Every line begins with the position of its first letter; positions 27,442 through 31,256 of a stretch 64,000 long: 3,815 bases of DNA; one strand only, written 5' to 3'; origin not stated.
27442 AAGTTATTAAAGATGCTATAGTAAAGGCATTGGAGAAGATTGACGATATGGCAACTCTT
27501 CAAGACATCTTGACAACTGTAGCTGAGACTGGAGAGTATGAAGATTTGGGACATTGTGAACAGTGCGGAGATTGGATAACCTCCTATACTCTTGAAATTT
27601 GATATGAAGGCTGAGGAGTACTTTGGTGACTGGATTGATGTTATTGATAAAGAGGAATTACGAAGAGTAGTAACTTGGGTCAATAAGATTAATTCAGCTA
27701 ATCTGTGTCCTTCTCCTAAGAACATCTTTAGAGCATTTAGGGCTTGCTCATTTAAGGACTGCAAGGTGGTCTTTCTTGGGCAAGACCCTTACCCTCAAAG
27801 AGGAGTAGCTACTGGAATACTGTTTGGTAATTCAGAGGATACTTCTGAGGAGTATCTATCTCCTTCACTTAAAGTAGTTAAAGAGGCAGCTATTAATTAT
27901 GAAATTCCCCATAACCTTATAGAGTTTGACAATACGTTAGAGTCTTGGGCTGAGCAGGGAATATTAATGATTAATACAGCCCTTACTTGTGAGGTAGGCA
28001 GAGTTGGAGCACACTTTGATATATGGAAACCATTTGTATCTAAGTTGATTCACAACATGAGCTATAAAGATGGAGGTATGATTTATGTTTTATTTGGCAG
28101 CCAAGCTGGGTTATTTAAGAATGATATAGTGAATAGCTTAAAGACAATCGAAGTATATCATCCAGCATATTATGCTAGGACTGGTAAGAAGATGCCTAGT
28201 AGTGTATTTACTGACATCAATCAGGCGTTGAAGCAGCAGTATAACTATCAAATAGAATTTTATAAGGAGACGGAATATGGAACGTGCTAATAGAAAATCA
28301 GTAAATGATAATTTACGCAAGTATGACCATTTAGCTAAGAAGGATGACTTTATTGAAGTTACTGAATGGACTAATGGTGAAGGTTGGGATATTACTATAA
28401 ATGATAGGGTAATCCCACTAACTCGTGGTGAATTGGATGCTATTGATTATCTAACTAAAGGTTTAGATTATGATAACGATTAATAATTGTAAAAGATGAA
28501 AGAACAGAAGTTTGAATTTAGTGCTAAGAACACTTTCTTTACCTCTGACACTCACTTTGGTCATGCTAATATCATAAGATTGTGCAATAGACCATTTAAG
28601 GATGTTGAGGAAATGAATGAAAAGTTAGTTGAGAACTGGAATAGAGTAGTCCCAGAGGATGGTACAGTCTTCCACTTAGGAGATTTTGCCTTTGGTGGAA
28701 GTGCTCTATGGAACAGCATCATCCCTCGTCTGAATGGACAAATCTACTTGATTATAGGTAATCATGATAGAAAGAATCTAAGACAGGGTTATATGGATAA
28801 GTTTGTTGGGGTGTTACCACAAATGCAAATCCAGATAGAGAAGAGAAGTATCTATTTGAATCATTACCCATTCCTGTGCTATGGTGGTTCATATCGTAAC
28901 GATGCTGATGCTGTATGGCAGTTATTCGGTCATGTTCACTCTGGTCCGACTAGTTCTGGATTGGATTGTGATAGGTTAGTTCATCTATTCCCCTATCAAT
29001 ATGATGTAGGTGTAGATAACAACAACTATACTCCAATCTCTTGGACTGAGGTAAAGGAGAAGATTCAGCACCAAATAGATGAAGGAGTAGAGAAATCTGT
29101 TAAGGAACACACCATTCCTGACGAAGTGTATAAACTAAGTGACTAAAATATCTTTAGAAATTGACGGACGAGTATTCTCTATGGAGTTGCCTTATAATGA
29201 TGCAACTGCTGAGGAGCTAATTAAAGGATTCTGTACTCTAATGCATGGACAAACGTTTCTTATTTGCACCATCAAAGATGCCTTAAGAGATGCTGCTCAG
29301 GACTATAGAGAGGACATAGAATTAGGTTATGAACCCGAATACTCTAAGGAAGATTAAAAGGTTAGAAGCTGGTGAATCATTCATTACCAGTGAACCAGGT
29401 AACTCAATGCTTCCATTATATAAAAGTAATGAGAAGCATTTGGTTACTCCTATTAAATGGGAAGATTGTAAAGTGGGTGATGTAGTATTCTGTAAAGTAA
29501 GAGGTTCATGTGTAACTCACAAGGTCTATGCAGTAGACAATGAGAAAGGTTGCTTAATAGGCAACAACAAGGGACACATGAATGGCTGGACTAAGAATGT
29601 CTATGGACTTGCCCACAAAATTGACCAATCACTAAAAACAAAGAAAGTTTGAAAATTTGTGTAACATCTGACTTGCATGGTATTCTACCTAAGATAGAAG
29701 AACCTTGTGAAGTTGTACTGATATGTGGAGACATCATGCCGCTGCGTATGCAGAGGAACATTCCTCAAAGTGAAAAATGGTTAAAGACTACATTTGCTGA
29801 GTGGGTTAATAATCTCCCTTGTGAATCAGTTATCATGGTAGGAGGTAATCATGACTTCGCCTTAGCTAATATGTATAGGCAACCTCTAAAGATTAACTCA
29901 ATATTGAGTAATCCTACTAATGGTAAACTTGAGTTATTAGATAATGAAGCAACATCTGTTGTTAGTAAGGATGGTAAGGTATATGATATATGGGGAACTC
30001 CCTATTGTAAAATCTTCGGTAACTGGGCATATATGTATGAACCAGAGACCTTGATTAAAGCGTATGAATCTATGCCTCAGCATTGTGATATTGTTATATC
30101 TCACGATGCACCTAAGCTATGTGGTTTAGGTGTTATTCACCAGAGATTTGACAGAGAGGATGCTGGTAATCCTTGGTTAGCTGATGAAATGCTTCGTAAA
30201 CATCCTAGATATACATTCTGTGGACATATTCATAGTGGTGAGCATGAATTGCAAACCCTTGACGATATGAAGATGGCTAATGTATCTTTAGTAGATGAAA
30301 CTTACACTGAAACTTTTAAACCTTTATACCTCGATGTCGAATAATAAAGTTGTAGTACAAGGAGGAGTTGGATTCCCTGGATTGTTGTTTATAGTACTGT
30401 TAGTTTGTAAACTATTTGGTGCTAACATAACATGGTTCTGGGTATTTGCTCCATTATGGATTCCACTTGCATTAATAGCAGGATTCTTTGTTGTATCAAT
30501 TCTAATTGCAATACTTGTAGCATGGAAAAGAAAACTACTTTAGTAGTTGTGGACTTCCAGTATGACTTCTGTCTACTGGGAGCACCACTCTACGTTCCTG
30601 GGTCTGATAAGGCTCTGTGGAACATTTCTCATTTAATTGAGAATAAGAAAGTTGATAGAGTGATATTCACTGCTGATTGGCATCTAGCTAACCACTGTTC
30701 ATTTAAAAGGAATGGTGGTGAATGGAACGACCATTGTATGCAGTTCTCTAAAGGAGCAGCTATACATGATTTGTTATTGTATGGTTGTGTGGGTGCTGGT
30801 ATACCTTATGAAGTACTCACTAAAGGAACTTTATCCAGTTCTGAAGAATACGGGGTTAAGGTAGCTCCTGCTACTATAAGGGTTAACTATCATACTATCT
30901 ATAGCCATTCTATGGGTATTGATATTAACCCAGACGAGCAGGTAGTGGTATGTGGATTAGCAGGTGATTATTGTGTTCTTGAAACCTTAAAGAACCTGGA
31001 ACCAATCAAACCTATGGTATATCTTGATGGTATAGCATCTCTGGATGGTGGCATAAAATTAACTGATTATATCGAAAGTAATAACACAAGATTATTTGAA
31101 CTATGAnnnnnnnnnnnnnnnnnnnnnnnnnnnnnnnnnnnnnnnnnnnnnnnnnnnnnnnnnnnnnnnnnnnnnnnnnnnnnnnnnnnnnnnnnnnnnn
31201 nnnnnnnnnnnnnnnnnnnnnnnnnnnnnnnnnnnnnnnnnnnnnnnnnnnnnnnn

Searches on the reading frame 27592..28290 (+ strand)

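Call 64: search_protein_families(library=pfam, proteins=[window:27592-28290:+], max_evalue=0.001)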
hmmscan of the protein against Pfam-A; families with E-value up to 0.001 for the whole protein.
window:27592-28290:+ (232 aa): 1 family
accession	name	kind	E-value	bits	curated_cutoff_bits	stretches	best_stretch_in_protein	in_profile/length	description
PF03167.25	UDG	-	2.2e-09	37.9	24.3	1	56-214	7-141/141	Uracil DNA glycosylase superfamily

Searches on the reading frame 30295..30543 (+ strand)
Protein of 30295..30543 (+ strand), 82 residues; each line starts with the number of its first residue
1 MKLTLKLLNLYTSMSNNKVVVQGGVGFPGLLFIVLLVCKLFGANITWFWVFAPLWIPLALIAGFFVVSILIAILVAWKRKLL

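Call 3: search_protein_families(library=pfam, proteins=[window:30295-30543:+], max_evalue=0.01)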
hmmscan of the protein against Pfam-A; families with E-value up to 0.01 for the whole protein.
window:30295-30543:+ (82 aa): 0 families

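Call 4: search_protein_families(library=ncbifam, proteins=[window:30295-30543:+], max_evalue=0.01)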
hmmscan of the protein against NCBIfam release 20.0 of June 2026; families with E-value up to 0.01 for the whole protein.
window:30295-30543:+ (82 aa): 0 families

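Call 19: search_protein_families(library=phrogs, proteins=[window:30295-30543:+], max_evalue=0.001)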
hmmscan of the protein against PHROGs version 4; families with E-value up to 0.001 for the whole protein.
window:30295-30543:+ (82 aa): 1 family
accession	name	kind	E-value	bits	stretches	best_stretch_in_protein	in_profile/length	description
phrog_1374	-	unknown function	1.3e-12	48.3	1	14-76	5-68/89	-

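Call 90: search_protein_families(library=padloc, proteins=[window:30334-30543:+], max_evalue=0.01)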
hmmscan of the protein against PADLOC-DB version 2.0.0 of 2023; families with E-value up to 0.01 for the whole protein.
window:30334-30543:+ (69 aa): 0 families

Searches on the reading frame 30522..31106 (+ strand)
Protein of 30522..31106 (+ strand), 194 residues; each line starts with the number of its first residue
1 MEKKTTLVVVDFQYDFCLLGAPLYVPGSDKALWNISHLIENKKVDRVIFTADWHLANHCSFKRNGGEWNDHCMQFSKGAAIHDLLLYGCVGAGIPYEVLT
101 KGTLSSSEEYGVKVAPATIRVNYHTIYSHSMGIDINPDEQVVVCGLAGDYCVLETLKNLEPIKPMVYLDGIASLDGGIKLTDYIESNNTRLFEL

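Call 3: search_protein_families(library=pfam, proteins=[window:30522-31106:+], max_evalue=0.01)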
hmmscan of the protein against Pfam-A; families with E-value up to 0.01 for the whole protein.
window:30522-31106:+ (194 aa): 1 family
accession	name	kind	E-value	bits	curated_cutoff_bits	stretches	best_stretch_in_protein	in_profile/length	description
PF00857.26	Isochorismatase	-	8e-08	33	27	1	5-84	1-81/175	Isochorismatase domain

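Call 4: search_protein_families(library=ncbifam, proteins=[window:30522-31106:+], max_evalue=0.01)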
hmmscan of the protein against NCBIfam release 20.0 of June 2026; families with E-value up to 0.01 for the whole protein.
window:30522-31106:+ (194 aa): 1 family
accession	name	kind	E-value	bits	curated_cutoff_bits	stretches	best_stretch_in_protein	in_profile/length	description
NF008623.0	PRK11609.1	equivalog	1e-13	51.6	174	1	4-153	3-158/213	bifunctional nicotinamidase/pyrazinamidase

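Call 19: search_protein_families(library=phrogs, proteins=[window:30522-31106:+], max_evalue=0.001)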
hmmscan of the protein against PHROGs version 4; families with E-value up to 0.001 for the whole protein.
window:30522-31106:+ (194 aa): 1 family
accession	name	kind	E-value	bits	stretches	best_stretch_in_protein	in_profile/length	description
phrog_19305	-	unknown function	2.9e-11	44.6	1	2-174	1-170/199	-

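Call 29: search_solved_structures(query=window:30522-31106:+, max_evalue=0.01, show_alignments=3)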
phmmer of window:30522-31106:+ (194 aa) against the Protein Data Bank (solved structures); distinct sequences matched with E-value up to 0.01: 6.
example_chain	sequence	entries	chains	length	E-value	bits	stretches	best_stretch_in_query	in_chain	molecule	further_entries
3r2j_A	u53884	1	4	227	9.3e-17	64.8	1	6-157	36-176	Alpha/beta-hydrolase-like protein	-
1ilw_A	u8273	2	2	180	3.1e-14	56.6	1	5-80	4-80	180 aa long hypothetical Pyrazinamidase/nicotinamidase | 180aa long hypothetical Pyrazinamidase/Nicotinamidase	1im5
29iv_A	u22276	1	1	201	8.1e-10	42.1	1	3-163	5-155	nicotinamidase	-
2h0r_A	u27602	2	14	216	2e-08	37.6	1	6-66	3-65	Nicotinamidase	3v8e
3pl1_A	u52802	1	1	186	1.3e-05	28.4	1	6-157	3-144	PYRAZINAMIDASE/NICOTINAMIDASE PNCA (PZase)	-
2wt9_A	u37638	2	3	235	0.00029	24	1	4-78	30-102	NICOTINAMIDASE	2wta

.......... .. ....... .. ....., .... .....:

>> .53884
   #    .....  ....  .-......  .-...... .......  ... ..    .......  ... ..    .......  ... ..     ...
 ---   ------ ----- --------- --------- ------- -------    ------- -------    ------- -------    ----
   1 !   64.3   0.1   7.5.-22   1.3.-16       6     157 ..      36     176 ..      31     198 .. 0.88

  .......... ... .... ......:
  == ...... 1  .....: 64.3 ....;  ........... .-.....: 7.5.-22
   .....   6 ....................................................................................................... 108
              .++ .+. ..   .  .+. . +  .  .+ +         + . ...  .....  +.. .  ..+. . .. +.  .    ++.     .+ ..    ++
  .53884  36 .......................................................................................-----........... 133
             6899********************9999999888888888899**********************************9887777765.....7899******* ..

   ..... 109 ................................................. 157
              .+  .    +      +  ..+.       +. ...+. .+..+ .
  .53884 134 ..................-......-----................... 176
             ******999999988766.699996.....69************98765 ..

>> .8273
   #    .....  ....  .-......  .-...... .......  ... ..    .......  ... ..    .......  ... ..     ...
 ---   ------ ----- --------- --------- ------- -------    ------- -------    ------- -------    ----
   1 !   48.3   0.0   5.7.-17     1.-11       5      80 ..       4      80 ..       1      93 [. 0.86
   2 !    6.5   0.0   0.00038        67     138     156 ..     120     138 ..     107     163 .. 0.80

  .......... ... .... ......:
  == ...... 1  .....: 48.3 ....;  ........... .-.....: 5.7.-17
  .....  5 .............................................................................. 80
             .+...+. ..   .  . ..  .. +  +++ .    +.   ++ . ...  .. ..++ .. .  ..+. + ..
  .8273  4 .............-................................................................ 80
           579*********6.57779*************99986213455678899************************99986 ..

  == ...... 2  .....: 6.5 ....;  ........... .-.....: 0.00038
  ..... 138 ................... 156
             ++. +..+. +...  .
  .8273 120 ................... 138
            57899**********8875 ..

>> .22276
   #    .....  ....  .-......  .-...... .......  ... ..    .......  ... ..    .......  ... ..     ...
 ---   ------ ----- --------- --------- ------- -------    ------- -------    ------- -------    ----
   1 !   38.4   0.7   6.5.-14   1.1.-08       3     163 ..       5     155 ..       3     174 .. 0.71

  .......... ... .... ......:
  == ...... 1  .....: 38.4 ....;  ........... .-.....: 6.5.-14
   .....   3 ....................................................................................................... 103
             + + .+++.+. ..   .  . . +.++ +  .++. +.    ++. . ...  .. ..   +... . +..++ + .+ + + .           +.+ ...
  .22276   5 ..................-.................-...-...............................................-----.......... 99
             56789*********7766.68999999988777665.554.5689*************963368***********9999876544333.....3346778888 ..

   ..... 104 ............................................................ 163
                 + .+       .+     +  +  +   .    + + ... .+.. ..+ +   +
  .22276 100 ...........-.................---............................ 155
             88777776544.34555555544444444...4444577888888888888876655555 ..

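Call 90: search_protein_families(library=padloc, proteins=[window:30522-31106:+], max_evalue=0.01)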
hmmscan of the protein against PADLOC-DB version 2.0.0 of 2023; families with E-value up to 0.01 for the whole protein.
window:30522-31106:+ (194 aa): 0 families
